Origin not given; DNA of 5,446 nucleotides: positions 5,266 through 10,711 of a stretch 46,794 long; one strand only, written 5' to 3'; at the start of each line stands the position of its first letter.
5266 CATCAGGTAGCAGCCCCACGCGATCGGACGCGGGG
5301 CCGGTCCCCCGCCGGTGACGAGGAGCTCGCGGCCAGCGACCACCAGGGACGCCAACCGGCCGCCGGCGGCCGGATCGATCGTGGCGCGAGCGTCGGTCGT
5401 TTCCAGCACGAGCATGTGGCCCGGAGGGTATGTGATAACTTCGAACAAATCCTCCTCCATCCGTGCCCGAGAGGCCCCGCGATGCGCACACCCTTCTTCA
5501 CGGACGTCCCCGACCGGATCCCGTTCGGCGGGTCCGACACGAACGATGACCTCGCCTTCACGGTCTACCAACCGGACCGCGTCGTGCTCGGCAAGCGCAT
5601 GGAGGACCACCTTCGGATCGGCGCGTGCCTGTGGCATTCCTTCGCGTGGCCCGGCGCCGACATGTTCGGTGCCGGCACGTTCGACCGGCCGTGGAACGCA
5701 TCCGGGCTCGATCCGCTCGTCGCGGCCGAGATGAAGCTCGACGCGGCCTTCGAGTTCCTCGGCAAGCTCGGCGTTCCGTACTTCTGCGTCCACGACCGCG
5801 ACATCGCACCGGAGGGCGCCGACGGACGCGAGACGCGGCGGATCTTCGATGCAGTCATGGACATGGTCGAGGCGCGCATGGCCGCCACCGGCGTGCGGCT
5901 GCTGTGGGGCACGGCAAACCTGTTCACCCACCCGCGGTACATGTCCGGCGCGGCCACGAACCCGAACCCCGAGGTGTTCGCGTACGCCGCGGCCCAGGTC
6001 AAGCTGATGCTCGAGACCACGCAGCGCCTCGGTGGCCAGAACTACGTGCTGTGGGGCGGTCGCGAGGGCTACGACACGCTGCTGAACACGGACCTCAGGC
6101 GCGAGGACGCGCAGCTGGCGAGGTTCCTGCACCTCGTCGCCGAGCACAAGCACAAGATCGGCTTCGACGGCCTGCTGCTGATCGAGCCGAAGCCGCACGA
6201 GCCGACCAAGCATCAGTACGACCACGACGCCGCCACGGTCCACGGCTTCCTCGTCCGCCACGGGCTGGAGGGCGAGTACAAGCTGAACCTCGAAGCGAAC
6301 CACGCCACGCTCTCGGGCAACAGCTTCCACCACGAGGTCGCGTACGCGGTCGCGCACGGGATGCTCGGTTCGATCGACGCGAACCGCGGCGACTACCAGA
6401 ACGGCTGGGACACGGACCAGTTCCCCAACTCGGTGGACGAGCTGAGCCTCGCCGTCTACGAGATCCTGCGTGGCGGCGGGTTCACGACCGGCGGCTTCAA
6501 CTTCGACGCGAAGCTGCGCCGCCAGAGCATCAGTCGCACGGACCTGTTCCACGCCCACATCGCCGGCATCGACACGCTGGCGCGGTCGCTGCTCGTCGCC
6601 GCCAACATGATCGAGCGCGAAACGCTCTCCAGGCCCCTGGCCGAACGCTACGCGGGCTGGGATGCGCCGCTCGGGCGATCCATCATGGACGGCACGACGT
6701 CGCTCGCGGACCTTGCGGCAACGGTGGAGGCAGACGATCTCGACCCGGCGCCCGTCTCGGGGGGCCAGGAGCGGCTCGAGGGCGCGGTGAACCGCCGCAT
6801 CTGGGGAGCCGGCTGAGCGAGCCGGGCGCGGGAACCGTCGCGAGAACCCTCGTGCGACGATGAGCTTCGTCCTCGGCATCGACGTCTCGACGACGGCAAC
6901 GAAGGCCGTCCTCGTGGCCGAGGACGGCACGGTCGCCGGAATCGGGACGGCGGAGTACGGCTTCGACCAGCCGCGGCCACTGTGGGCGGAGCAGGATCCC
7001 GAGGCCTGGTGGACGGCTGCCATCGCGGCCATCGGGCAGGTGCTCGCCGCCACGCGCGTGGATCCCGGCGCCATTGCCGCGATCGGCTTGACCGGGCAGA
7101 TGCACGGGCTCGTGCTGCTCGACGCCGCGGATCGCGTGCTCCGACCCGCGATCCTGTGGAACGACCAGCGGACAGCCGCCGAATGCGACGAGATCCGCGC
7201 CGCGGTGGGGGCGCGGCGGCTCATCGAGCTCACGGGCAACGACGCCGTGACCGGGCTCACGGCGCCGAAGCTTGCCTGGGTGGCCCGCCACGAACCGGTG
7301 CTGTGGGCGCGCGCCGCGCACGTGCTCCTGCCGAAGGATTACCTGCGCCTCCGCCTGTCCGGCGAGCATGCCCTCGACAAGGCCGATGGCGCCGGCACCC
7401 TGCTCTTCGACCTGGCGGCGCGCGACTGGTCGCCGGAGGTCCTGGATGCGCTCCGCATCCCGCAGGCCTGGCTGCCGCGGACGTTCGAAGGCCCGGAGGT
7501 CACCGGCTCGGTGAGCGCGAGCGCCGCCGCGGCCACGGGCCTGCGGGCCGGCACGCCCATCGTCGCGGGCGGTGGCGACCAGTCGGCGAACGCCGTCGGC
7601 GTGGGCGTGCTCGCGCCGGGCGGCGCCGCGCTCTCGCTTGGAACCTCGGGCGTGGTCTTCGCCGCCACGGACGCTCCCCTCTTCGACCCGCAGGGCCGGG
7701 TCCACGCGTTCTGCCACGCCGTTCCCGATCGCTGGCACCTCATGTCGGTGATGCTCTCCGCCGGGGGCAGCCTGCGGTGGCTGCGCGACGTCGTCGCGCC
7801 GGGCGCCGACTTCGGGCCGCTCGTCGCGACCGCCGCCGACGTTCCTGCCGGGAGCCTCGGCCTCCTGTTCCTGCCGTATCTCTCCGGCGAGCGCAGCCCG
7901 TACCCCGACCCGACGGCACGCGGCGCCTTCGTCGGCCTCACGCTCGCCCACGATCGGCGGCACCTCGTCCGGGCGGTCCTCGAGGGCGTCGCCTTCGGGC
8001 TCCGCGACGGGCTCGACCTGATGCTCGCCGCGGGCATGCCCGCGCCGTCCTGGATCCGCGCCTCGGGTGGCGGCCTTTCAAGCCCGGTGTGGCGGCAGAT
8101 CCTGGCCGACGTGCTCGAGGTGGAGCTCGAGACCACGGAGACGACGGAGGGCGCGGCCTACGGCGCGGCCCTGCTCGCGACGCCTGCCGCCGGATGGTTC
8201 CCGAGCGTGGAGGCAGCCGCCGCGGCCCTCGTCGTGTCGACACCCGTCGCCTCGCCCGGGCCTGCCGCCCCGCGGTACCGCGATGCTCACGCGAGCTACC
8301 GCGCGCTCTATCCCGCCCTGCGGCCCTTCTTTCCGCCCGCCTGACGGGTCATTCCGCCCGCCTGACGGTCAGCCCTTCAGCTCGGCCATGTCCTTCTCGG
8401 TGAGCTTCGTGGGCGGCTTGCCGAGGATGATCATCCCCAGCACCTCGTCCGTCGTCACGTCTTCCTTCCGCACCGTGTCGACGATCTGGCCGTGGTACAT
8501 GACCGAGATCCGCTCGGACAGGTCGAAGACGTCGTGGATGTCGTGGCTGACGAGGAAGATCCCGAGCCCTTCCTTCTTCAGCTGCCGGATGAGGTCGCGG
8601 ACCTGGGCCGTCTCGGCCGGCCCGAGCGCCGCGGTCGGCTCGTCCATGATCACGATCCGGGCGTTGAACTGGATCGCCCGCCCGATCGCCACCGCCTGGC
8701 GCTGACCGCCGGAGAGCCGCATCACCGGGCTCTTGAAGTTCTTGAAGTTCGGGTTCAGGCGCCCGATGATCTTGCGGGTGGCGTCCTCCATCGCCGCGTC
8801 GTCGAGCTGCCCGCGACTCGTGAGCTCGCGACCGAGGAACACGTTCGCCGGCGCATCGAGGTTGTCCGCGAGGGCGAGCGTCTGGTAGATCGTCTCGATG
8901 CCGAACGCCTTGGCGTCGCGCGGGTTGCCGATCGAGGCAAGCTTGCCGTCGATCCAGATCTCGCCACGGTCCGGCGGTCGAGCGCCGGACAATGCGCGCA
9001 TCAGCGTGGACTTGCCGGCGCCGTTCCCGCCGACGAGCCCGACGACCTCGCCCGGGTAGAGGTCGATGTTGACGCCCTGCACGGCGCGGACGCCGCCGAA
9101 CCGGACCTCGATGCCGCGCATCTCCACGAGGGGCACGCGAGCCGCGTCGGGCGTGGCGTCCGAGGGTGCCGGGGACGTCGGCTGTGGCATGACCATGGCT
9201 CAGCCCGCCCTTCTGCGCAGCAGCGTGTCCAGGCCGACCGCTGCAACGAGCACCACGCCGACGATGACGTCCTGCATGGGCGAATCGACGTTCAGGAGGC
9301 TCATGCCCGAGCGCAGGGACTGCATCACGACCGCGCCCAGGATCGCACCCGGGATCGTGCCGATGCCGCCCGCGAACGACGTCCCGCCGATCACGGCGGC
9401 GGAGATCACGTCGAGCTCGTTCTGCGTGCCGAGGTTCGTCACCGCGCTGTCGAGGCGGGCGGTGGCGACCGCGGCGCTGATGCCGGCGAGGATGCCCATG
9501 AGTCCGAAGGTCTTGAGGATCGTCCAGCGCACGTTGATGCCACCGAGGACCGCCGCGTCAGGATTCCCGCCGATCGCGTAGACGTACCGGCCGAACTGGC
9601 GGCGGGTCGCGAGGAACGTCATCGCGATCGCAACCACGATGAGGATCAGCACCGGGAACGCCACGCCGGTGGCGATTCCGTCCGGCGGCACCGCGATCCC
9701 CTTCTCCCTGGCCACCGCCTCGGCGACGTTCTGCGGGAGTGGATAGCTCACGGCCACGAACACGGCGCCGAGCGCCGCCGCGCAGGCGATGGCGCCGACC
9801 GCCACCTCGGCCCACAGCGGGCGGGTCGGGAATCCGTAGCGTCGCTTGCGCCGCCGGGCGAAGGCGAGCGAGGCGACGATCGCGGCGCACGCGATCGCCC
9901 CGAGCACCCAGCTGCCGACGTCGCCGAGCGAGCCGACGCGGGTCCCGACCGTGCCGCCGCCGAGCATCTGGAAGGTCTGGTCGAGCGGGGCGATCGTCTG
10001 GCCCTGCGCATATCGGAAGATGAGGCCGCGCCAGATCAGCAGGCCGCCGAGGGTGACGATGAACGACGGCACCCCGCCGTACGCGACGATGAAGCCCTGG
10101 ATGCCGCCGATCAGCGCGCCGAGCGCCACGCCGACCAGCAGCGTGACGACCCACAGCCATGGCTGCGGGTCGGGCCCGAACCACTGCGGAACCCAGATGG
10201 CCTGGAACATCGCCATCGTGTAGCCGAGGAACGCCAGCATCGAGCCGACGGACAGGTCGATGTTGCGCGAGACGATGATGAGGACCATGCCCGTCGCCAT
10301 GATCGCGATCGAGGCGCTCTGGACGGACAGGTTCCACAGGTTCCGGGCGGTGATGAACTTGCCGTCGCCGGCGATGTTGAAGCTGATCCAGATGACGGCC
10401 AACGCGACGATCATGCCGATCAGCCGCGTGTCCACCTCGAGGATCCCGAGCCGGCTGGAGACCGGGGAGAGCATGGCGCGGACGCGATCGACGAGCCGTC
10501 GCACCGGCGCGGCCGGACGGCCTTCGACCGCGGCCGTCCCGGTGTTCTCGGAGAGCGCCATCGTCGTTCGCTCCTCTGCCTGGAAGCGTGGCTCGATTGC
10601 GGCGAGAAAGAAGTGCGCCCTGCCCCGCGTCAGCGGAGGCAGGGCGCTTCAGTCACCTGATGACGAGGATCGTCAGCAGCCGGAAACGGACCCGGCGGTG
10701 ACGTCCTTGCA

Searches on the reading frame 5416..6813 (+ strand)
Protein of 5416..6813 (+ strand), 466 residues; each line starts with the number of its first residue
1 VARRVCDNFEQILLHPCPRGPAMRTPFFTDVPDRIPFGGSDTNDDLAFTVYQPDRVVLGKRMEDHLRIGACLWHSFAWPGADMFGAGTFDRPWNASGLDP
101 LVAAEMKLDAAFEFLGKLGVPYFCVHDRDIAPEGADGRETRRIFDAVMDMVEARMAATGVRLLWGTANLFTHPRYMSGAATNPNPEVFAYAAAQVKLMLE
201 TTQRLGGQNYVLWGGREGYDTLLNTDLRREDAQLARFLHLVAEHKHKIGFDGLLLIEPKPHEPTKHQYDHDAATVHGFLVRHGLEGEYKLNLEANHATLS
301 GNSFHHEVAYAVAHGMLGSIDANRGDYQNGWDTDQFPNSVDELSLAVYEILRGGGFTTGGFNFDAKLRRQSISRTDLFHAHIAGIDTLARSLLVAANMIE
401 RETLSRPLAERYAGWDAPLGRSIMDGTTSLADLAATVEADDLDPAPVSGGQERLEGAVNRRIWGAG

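Call 53: search_protein_families(library=pfam, proteins=[window:5416-6813:+], max_evalue=0.0001)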
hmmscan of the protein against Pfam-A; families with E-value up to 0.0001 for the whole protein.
window:5416-6813:+ (466 aa): 1 family
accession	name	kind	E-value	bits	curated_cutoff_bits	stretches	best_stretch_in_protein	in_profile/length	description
PF01261.30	AP_endonuc_2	-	5.5e-05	23.4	31.1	0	144-298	26-163/249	Xylose isomerase-like TIM barrel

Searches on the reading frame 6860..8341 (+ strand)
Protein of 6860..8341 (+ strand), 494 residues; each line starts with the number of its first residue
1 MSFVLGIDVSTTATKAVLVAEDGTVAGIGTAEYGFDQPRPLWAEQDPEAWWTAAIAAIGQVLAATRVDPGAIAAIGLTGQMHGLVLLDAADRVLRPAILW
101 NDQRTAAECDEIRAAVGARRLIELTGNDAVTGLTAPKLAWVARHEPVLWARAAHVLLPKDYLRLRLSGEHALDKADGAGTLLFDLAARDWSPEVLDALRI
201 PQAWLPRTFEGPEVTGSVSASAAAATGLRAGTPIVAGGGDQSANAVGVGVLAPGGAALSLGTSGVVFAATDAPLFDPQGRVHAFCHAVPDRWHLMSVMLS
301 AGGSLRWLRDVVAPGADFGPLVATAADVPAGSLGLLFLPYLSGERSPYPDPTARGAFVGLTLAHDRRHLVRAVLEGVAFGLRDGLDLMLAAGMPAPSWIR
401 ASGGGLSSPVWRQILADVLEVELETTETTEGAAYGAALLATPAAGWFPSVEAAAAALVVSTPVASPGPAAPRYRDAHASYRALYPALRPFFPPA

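Call 53: search_protein_families(library=pfam, proteins=[window:6860-8341:+], max_evalue=0.0001)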
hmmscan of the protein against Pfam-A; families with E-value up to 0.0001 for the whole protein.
window:6860-8341:+ (494 aa): 2 families
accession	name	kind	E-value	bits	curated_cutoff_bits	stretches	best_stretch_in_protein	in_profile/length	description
PF00370.27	FGGY_N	-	1.4e-68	231.6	28.8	1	4-247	2-245/245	FGGY family of carbohydrate kinases, N-terminal domain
PF02782.22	FGGY_C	-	2.6e-37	128.9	27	1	256-442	1-196/198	FGGY family of carbohydrate kinases, C-terminal domain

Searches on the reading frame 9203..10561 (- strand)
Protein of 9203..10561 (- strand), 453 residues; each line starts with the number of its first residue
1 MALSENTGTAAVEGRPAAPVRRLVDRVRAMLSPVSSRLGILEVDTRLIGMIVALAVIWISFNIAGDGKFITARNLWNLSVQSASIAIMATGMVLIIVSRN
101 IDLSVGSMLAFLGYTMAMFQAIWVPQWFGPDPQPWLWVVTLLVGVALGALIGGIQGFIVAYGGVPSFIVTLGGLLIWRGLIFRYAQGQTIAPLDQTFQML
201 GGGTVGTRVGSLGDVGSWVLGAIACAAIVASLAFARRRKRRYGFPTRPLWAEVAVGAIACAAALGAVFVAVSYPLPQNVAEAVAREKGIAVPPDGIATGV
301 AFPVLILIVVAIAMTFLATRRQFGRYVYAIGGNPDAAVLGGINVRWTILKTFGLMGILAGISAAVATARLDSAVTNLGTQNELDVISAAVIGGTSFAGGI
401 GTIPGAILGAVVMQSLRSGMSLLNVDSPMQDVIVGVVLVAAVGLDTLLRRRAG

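Call 53: search_protein_families(library=pfam, proteins=[window:9203-10561:-], max_evalue=0.0001)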
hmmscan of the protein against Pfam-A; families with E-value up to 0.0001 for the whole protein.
window:9203-10561:- (453 aa): 1 family
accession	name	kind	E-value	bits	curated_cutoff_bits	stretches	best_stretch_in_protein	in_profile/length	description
PF02653.21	BPD_transp_2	-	9.8e-33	113.9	26.8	2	219-442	63-269/269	Branched-chain amino acid transport system / permease component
